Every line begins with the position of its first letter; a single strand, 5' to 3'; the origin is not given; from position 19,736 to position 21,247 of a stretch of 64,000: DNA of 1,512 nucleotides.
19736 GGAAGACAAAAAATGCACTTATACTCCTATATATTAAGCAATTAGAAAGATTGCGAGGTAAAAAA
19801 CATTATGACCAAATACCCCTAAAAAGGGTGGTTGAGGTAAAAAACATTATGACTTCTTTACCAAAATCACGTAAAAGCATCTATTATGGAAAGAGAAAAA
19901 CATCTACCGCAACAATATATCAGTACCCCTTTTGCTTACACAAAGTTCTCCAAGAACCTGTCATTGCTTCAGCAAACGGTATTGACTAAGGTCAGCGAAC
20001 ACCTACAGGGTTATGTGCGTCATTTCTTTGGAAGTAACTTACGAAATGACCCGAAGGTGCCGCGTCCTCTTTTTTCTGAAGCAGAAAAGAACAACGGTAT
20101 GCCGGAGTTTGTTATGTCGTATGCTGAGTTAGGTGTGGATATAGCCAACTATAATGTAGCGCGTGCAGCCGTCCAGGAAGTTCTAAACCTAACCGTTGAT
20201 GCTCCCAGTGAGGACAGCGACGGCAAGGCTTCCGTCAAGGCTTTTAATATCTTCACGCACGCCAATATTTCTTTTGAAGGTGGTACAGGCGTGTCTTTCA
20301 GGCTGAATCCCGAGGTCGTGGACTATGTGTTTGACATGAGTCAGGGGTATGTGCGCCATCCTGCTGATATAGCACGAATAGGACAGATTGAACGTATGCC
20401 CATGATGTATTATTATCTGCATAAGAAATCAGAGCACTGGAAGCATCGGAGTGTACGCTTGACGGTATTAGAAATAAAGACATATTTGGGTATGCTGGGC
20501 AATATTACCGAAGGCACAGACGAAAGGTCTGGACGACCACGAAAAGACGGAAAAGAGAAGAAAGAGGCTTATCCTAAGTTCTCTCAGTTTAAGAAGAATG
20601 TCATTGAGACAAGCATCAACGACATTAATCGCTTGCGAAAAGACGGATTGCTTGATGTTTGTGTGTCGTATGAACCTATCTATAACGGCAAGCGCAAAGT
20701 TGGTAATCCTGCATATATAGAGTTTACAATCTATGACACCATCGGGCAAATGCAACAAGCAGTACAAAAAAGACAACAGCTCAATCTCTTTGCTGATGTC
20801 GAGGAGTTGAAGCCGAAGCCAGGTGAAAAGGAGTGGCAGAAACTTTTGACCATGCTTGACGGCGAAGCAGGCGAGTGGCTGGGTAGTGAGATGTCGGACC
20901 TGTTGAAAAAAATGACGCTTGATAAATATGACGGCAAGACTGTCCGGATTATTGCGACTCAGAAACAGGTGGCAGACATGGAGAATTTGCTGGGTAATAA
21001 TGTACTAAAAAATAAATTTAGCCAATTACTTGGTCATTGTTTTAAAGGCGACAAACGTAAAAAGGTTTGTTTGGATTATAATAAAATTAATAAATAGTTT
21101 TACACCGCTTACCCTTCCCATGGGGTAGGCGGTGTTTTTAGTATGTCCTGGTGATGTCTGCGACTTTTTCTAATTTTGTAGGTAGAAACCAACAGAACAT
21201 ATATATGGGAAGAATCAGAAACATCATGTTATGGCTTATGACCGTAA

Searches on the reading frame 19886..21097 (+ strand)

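Call 12: search_protein_families(library=pfam, proteins=[window:19886-21097:+], max_evalue=0.001)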
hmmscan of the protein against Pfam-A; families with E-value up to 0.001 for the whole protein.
window:19886-21097:+ (403 aa): 1 family
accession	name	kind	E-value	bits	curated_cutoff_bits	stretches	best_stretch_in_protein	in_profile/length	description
PF21205.3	Rep3_C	-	5.8e-05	23.7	21.1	1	227-282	13-59/59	Initiator Rep protein, WH2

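Call 13: search_protein_families(library=phrogs, proteins=[window:19886-21097:+], max_evalue=0.001)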
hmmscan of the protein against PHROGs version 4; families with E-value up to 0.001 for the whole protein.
window:19886-21097:+ (403 aa): 1 family
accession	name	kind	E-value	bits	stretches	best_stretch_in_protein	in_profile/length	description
phrog_4402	-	DNA, RNA and nucleotide metabolism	4.3e-05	23.5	1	87-249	86-222/592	replication initiation protein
